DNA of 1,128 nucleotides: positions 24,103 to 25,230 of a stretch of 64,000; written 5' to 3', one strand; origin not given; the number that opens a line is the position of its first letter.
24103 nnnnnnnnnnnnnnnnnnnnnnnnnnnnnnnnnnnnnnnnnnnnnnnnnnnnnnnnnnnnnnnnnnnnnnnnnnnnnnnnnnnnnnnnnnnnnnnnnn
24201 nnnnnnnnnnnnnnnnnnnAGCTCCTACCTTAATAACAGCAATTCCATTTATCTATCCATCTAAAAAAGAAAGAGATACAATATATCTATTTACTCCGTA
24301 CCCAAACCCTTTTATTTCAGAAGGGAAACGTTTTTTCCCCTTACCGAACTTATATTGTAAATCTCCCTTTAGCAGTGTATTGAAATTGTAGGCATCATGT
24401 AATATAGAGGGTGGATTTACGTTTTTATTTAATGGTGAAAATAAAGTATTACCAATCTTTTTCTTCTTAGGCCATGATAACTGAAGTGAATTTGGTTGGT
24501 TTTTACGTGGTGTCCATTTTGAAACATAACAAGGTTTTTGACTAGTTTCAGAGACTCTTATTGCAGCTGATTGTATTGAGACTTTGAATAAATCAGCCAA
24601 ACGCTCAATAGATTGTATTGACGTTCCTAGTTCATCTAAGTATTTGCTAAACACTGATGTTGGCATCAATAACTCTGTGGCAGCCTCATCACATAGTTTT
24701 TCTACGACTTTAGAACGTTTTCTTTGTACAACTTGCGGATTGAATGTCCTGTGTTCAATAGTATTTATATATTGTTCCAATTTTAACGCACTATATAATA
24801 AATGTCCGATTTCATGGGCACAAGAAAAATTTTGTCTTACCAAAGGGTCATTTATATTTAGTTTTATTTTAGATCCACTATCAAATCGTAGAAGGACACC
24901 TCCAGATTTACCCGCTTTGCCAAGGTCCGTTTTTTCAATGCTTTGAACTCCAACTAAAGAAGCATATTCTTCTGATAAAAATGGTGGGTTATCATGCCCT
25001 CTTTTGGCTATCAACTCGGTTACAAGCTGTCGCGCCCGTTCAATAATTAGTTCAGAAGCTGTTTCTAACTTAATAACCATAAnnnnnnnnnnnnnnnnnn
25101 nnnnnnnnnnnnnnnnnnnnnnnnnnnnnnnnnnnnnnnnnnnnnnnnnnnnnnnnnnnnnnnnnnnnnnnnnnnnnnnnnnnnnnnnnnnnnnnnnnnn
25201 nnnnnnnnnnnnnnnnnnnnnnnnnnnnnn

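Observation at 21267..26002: ImmA/IrrE-type protease cassette embedded inside the nrdR-nrdJ operon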

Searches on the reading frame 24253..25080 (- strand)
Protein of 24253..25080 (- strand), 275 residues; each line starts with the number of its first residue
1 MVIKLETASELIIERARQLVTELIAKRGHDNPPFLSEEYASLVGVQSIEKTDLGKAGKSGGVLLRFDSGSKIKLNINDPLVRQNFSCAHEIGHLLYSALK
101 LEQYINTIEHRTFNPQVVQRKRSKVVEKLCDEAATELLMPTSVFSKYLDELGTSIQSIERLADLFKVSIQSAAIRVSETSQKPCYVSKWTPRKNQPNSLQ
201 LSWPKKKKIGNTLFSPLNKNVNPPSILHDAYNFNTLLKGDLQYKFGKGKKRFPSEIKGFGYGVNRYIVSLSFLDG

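Call 3: search_protein_families(library=pfam, proteins=[window:24253-25080:-], max_evalue=0.1)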
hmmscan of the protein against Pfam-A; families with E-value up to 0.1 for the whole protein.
window:24253-25080:- (275 aa): 1 family
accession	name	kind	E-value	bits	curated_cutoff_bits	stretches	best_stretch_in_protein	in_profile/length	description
PF06114.19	Peptidase_M78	-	5.7e-14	52.4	22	1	57-177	14-123/123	IrrE N-terminal-like domain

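Call 4: search_protein_families(library=padloc, proteins=[window:24253-25080:-], max_evalue=0.1)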
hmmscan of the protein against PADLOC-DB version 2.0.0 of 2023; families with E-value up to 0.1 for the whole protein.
window:24253-25080:- (275 aa): 14 families
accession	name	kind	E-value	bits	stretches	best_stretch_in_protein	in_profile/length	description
PDLC04141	capP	-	2.6e-23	80.8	1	15-186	4-160/242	capP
PDLC03954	RmrA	-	3.1e-09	34.2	1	78-178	203-289/380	-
PDLC03945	RmrA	-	1.7e-07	28.7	1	77-176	202-290/394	-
PDLC03948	RmrA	-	4.3e-07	27.2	1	78-177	202-287/397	-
PDLC03944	RmrA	-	4.5e-07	27.3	1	79-176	195-280/384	-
PDLC04776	PDC-M69B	-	6.8e-07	27.2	1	73-173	71-168/272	-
PDLC03947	RmrA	-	1.6e-06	25.2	1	80-178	205-289/383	-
PDLC03952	RmrA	-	5.6e-05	20.2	1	81-177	218-300/395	-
PDLC03951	RmrA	-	6.5e-05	20.1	1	80-178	202-284/400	-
PDLC03949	RmrA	-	0.00013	19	1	82-180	188-266/363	-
PDLC03982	PD-Lambda-2_B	-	0.00081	16.8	1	19-181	225-378/402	-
PDLC03956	RmrA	-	0.0024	15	1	81-178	204-285/399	-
PDLC03946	RmrA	-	0.015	12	1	74-189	181-273/357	-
PDLC03953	RmrA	-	0.02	12.1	0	82-114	207-239/373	-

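Call 5: search_protein_families(library=ncbifam, proteins=[window:24253-25080:-], max_evalue=0.1)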
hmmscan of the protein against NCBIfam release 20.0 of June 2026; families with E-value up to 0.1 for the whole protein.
window:24253-25080:- (275 aa): 1 family
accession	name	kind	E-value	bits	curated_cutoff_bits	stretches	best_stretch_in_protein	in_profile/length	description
NF052239.1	antitox_spr1629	equivalog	1.4e-06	27.7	335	1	75-176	200-290/377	spr1629 family repressor/antitoxin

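Call 9: find_encoding_contigs(protein=window:24253-25080:-, flank=10000, max_places=10)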
Protein window:24253-25080:- (275 aa): no gene with exactly this product is on record in the collection.

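Call 10: find_homologous_proteins(query=window:24253-25080:-)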
Query window:24253-25080:- (275 aa): 470 proteins with E <= 0.001 among 1214 candidates; the best 120 are listed.
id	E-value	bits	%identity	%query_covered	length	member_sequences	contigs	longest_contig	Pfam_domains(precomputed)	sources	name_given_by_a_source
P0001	3.6e-178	609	100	100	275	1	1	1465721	PF06114.20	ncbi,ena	-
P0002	4.9e-121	421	71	100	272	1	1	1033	PF06114.20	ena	-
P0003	9.8e-121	420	68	100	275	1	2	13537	PF06114.20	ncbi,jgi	jgi:Zn-dependent peptidase ImmA (M78 family)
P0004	2.4e-114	399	66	100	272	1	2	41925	PF06114.20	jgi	jgi:Zn-dependent peptidase ImmA (M78 family)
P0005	6.2e-112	391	67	98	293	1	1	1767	PF06114.20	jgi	jgi:Zn-dependent peptidase ImmA (M78 family)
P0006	5.8e-110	385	66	98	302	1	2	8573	PF06114.20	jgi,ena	-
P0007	1.1e-109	384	65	99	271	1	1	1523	PF06114.20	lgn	-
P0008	1.6e-109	384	67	98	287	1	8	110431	PF06114.20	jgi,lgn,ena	-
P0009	1.7e-108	380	66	99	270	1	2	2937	PF06114.20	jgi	jgi:Zn-dependent peptidase ImmA (M78 family)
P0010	3.8e-106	372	61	100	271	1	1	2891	PF06114.20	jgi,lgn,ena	-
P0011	3.8e-102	359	60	100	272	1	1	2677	PF06114.20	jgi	jgi:Zn-dependent peptidase ImmA (M78 family)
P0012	5.9e-102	359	61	100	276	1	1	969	PF06114.20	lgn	-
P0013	1.2e-100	354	61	99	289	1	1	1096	PF06114.20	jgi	jgi:Zn-dependent peptidase ImmA (M78 family)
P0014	4.6e-98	346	59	97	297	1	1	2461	PF06114.20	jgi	jgi:Zn-dependent peptidase ImmA (M78 family)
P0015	5.4e-98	346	59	100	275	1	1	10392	PF06114.20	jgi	jgi:Zn-dependent peptidase ImmA (M78 family)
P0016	6.3e-98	346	59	100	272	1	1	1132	PF06114.20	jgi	jgi:Zn-dependent peptidase ImmA (M78 family)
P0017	1.4e-93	331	58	99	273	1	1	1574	PF06114.20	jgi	jgi:Zn-dependent peptidase ImmA (M78 family)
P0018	9.1e-88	312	56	99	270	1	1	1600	PF06114.20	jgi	jgi:Zn-dependent peptidase ImmA (M78 family)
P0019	3.6e-87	310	56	98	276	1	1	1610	PF06114.20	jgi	jgi:Zn-dependent peptidase ImmA (M78 family)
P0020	1.4e-82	295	54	99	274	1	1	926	PF06114.20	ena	-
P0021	3.0e-81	291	50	100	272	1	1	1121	PF06114.20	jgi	-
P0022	2.7e-80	288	53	98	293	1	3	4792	PF06114.20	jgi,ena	jgi:Zn-dependent peptidase ImmA (M78 family)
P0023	3.2e-80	288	49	100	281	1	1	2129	PF06114.20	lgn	-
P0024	6.7e-80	286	51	99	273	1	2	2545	PF06114.20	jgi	-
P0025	5.2e-79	284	53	97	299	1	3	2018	PF06114.20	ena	-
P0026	5.1e-78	280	53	99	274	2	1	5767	PF06114.20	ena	-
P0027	1.0e-77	279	52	99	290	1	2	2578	PF06114.20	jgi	-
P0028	1.4e-77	279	51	100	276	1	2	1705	PF06114.20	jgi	-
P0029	1.9e-77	278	51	97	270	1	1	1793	PF06114.20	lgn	-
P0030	2.2e-77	278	51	99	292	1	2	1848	PF06114.20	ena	-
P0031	6.4e-77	277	51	98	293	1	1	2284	PF06114.20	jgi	-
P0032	7.1e-77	277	52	99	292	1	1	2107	PF06114.20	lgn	-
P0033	7.5e-77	276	52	99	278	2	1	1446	PF06114.20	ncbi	-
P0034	9.3e-77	276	51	98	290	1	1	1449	PF06114.20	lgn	-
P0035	1.0e-76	276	51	100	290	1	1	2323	PF06114.20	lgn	-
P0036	1.0e-76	276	50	100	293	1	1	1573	PF06114.20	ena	-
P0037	2.5e-76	275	51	98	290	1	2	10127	PF06114.20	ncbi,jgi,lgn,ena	jgi:Zn-dependent peptidase ImmA (M78 family)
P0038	2.9e-76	275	52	98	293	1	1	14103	PF06114.20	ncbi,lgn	-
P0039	3.9e-76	274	50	99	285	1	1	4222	PF06114.20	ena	-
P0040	4.3e-76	274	50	99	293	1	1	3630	PF06114.20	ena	-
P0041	4.8e-76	274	53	98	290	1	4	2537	PF06114.20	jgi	jgi:Zn-dependent peptidase ImmA (M78 family)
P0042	4.9e-76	274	52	98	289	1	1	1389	PF06114.20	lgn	-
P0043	9.9e-76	273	51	98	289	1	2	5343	PF06114.20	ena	-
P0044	1.1e-75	273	51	98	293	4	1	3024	PF06114.20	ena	-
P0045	1.1e-75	273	50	100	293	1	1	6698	PF06114.20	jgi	-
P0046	1.3e-75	272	52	97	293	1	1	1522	PF06114.20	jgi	-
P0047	1.4e-75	272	51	100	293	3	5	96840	PF06114.20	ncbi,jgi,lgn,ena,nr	ncbi:MAG TPA: ImmA/IrrE family metallo-endopeptidase [Dehalococcoidia bacterium]|nr:ImmA/IrrE family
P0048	1.4e-75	272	52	97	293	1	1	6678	PF06114.20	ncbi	-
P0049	2.7e-75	271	50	98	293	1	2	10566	PF06114.20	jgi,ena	-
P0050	3.0e-75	271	50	100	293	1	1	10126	PF06114.20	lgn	-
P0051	3.3e-75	271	51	98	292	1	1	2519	PF06114.20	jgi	jgi:Zn-dependent peptidase ImmA (M78 family)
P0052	3.7e-75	271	52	98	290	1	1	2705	PF06114.20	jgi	jgi:Zn-dependent peptidase ImmA (M78 family)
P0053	5.0e-75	271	49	100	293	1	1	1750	PF06114.20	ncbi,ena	-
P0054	5.1e-75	270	51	99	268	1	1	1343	PF06114.20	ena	-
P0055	5.9e-75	270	51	98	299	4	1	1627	PF06114.20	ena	-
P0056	1.1e-74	269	49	100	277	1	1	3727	PF06114.20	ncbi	-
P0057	1.2e-74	269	52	98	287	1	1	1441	PF06114.20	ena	-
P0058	1.8e-74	269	51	98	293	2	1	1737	PF06114.20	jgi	-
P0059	2.0e-74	269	50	100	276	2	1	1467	PF06114.20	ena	-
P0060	2.1e-74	268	50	100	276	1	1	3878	PF06114.20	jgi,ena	-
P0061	2.4e-74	268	51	99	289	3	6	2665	PF06114.20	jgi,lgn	-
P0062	2.5e-74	268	51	97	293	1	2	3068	PF06114.20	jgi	-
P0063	3.2e-74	268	49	100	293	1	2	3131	PF06114.20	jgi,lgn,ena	-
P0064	3.3e-74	268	50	98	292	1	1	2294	PF06114.20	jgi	jgi:Zn-dependent peptidase ImmA (M78 family)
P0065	4.2e-74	267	51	96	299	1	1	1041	PF06114.20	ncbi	-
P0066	4.6e-74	267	50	100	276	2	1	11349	PF06114.20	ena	-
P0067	6.5e-74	267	49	98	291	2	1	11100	PF06114.20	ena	-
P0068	7.4e-74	267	49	99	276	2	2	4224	PF06114.20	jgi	-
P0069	8.5e-74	266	51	98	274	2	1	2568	PF06114.20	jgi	-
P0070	1.0e-73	266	51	98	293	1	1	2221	PF06114.20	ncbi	-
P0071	1.0e-73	266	50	100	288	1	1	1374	PF06114.20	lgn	-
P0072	1.5e-73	266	50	97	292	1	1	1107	PF06114.20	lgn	-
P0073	2.2e-73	265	50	99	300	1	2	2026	PF06114.20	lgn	-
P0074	2.3e-73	265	49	100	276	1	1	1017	PF06114.20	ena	-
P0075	2.4e-73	265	51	99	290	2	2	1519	PF06114.20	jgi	-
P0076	2.6e-73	265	51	100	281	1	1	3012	PF06114.20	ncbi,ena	-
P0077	2.6e-73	265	49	98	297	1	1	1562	PF06114.20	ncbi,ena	-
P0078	2.7e-73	265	50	100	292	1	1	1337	PF06114.20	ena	-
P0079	3.4e-73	265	49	100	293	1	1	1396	PF06114.20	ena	-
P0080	3.6e-73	264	49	99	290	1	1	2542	PF06114.20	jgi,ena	-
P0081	3.7e-73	264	50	98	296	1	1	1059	PF06114.20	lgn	-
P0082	4.0e-73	264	50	97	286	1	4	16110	PF06114.20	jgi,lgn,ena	-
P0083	4.2e-73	264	50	100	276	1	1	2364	PF06114.20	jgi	-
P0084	4.3e-73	264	49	100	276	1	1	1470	PF06114.20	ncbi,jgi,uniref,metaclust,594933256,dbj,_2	ncbi:unnamed protein product [marine sediment metagenome]|uniref:IrrE N-terminal-like domain-contain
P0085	6.1e-73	264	50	99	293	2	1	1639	PF06114.20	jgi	-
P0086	6.1e-73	264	51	99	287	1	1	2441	PF06114.20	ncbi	ncbi:hypothetical protein ES708_23045 [subsurface metagenome]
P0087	6.3e-73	264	50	98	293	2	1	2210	PF06114.20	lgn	-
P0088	7.1e-73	263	51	97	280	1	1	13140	PF06114.20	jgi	-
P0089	7.5e-73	263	49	98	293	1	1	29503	PF06114.20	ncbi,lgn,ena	ncbi:hypothetical protein ES702_00272 [subsurface metagenome]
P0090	7.9e-73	263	50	99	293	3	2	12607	PF06114.20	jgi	-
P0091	8.4e-73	263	49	97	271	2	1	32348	PF06114.20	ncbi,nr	ncbi:MAG: ImmA/IrrE family metallo-endopeptidase [Chloroflexi bacterium]|nr:ImmA/IrrE family metallo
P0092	8.6e-73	263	50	100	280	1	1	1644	PF06114.20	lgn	-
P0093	9.5e-73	263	49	100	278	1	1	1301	PF06114.20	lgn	-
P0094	1.0e-72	263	51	100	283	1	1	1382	PF06114.20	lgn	-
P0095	1.2e-72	263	50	99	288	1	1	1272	PF06114.20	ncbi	-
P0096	1.3e-72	263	50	99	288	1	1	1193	PF06114.20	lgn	-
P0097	1.3e-72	263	50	99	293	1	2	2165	PF06114.20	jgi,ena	-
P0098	1.6e-72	262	52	96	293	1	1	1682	PF06114.20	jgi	jgi:Zn-dependent peptidase ImmA (M78 family)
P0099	1.7e-72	262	49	98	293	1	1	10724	PF06114.20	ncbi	ncbi:ImmA/IrrE family metallo-endopeptidase [Chloroflexota bacterium]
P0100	1.7e-72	262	49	98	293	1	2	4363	PF06114.20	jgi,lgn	-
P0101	1.8e-72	262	50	97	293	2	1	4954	PF06114.20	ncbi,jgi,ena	ncbi:hypothetical protein ES703_113884 [subsurface metagenome]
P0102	2.1e-72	262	48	100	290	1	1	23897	PF06114.20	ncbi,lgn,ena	-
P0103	2.1e-72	262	49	99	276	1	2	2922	PF06114.20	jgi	jgi:Zn-dependent peptidase ImmA (M78 family)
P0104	2.1e-72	262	50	99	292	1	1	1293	PF06114.20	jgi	-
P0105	2.4e-72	262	49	99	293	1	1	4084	PF06114.20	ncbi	-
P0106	2.6e-72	262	49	98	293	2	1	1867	PF06114.20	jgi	-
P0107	2.7e-72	262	51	98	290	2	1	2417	PF06114.20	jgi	-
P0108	2.8e-72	262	50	98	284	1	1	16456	PF06114.20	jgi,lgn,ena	-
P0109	2.9e-72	261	51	98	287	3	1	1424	PF06114.20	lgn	-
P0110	3.3e-72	261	48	98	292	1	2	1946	PF06114.20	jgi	-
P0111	3.6e-72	261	51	99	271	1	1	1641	PF06114.20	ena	-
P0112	3.6e-72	261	50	98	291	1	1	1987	PF06114.20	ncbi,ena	-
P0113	4.1e-72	261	48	100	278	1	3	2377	PF06114.20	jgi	jgi:hypothetical protein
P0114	4.1e-72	261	49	99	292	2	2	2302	PF06114.20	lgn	-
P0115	5.0e-72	261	49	99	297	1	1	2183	PF06114.20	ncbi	-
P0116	5.2e-72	261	50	98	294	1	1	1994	PF06114.20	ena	-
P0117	5.7e-72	260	49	100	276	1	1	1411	PF06114.20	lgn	-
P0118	6.7e-72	260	51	98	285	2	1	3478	PF06114.20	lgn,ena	-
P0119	8.2e-72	260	51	98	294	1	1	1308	PF06114.20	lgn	-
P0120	8.6e-72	260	50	99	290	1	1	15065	PF06114.20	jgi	-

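Call 11: find_encoding_contigs(protein=P0047, flank=8000, max_places=5)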
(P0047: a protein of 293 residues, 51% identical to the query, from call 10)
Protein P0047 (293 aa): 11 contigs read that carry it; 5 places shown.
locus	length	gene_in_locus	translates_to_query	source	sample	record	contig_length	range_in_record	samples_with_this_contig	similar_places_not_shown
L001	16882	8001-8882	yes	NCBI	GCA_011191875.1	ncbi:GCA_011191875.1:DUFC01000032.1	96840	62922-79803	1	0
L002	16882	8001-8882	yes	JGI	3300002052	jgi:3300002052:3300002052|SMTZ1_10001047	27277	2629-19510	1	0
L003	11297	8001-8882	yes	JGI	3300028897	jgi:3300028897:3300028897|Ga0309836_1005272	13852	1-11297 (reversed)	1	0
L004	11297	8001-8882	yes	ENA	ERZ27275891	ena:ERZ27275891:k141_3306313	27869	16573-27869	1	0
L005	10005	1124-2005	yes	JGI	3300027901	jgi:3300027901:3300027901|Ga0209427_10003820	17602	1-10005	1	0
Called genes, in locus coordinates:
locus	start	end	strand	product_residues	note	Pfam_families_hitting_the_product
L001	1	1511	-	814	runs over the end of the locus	PF17764:PriA_3primeBD, PF00270:DEAD, PF04851:ResIII, PF18319:Zn_ribbon_PriA, PF00271:Helicase_C (weak), PF18074:PriA_C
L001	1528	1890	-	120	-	PF01245:Ribosomal_L19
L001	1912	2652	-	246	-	PF01746:tRNA_m1G_MT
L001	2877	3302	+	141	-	PF02381:MraZ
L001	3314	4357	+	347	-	PF01795:Methyltransf_5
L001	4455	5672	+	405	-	PF11104:PilM_2 (faint), PF06277:EutA (faint), PF02491:SHS2_FTSA, PF06723:MreB_Mbl, PF14450:FtsA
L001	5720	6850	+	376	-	PF00091:Tubulin, PF12327:FtsZ_C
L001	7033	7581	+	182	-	PF22811:Zn_ribbon_NrdR, PF03477:ATP-cone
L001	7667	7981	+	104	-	-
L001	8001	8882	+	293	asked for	PF06114:Peptidase_M78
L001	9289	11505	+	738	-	PF00317:Ribonuc_red_lgN, PF02867:Ribonuc_red_lgC, PF12637:TSCPD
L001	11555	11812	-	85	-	-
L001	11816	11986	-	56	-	-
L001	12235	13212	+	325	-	PF01058:Oxidored_q6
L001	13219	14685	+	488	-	PF27537:HoxH, PF00374:NiFeSe_Hases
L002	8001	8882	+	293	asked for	PF06114:Peptidase_M78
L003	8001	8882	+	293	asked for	PF06114:Peptidase_M78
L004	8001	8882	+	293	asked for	PF06114:Peptidase_M78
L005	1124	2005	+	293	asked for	PF06114:Peptidase_M78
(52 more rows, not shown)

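Call 12: find_encoding_contigs(protein=P0008, flank=8000, max_places=5)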
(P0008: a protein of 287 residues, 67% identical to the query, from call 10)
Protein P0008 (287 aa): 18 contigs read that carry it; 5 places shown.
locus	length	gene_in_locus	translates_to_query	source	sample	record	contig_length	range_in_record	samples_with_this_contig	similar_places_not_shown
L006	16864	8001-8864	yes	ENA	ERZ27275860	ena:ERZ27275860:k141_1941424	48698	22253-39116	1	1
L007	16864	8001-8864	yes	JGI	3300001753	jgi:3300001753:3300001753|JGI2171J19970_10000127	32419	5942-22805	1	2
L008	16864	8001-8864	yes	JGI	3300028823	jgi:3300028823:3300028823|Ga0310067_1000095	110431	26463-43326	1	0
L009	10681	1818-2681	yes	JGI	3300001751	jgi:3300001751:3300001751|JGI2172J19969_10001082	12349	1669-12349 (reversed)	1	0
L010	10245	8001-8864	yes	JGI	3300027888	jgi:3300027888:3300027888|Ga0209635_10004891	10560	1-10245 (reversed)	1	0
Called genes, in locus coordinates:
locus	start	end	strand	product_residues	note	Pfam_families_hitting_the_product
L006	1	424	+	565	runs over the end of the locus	PF00890:FAD_binding_2, PF01266:DAO (weak), PF01946:Thi4 (faint), PF07992:Pyr_redox_2 (faint), PF02910:Succ_DH_flav_C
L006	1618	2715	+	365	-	PF00383:dCMP_cyt_deam_1, PF14437:MafB19-deam, PF01872:RibD_C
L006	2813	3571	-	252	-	PF02596:DUF169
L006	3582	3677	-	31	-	-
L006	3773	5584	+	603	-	PF07705:CARDB (faint)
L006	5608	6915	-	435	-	PF08245:Mur_ligase_M, PF27239:FOL3_C, PF02875:Mur_ligase_C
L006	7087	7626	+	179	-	PF22811:Zn_ribbon_NrdR, PF03477:ATP-cone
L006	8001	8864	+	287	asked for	PF06114:Peptidase_M78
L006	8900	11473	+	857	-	PF00317:Ribonuc_red_lgN, PF02867:Ribonuc_red_lgC, PF12637:TSCPD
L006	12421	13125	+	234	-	PF12838:Fer4_7 (weak), PF13484:Fer4_16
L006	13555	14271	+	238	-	PF12225:DUF5981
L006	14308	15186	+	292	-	PF02219:MTHFR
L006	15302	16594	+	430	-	PF01595:CNNM, PF00571:CBS (weak), PF03471:CorC_HlyC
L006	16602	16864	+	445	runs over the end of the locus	PF01595:CNNM, PF00571:CBS, PF03471:CorC_HlyC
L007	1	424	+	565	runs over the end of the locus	PF00890:FAD_binding_2, PF01266:DAO (weak), PF01946:Thi4 (faint), PF07992:Pyr_redox_2 (faint), PF02910:Succ_DH_flav_C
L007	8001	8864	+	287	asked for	PF06114:Peptidase_M78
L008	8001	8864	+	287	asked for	PF06114:Peptidase_M78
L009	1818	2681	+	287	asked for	PF06114:Peptidase_M78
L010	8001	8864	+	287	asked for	PF06114:Peptidase_M78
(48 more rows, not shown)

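Call 15: find_related_loci(query=A1, collection=genome_contigs, flank=6000)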
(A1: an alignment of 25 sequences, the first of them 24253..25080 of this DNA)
Query A1 (275 aa) in genome_contigs; peptide patterns used: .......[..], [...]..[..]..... (x = any residue, [..] = any of these).
162 stretches matched a pattern; 54 encode a relative of the query (tblastn E <= 1e-3); 54 distinct loci.
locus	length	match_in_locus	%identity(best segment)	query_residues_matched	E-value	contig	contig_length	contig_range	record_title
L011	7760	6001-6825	68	1-275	2e-129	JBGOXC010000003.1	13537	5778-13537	MAG: Dehalococcoidia bacterium isolate OBJ_0618_130150_76 k141_3542312_length_13537_cov_28.3808, whole genome shotgun se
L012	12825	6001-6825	51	1-274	5e-85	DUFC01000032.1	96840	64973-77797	MAG TPA_asm: Dehalococcoidia bacterium isolate W498 Contig32, whole genome shotgun sequence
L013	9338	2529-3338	49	3-272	5e-82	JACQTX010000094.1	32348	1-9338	MAG: Chloroflexi bacterium isolate NC_groundwater_1422_Ag_S-0.65um_57_27 S_p65_S5_coassembly_k141_1787148, whole genome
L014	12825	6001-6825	50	1-274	2e-81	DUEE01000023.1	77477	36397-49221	MAG TPA_asm: Dehalococcoidia bacterium isolate A509 Contig23, whole genome shotgun sequence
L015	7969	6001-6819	49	3-274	2e-81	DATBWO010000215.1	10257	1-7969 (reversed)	MAG TPA_asm: Dehalococcoidia bacterium isolate SMAG_U7543 k141_1564326, whole genome shotgun sequence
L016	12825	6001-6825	48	1-274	4e-80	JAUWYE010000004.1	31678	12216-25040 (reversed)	MAG: Dehalococcoidia bacterium isolate CSMAG_2702 CSMAG_2702_k141_920886_length_31678_cov_16.4369, whole genome shotgun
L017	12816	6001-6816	49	3-273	2e-78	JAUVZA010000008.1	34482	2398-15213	MAG: Dehalococcoidia bacterium isolate CSMAG_1256 CSMAG_1256_k141_603367_length_34482_cov_26.6722, whole genome shotgun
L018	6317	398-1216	48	1-272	1e-77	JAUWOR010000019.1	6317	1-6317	MAG: Dehalococcoidia bacterium isolate CSMAG_2455 CSMAG_2455_k141_67623_length_6317_cov_16.4854, whole genome shotgun se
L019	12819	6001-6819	46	3-274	1e-76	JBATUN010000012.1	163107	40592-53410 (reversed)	MAG: Dehalococcoidia bacterium isolate MFD12951_ilm_asm_bin17 k127_32363, whole genome shotgun sequence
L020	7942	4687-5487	46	1-273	4e-76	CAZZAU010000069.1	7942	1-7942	MAG TPA_asm: uncultured Dehalococcoidaceae bacterium isolate SRP141376_co1_352 genome assembly, contig: NODE_15983_lengt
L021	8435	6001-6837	47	3-274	2e-75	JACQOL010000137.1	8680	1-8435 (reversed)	MAG: Chloroflexi bacterium isolate NC_groundwater_1280_Ag_S-0.2um_49_27 S_p2_S4_coassembly_k141_3386719, whole genome sh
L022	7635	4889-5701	46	3-272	4e-75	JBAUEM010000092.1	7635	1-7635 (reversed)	MAG: Dehalococcoidia bacterium isolate MFD13097_ilm_asm_bin13 k127_34033, whole genome shotgun sequence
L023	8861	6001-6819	47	3-274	8e-75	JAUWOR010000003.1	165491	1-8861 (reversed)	MAG: Dehalococcoidia bacterium isolate CSMAG_2455 CSMAG_2455_k141_359751_length_165491_cov_21.8766, whole genome shotgun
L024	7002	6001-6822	47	2-274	1e-74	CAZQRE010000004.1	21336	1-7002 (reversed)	MAG TPA_asm: uncultured Dehalococcoidales bacterium isolate SRP179991_co5_88 genome assembly, contig: NODE_458_length_21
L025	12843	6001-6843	48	1-274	2e-73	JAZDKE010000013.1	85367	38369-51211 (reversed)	MAG: Chloroflexota bacterium isolate MEGAHIT-group-0.520 k141_17269520, whole genome shotgun sequence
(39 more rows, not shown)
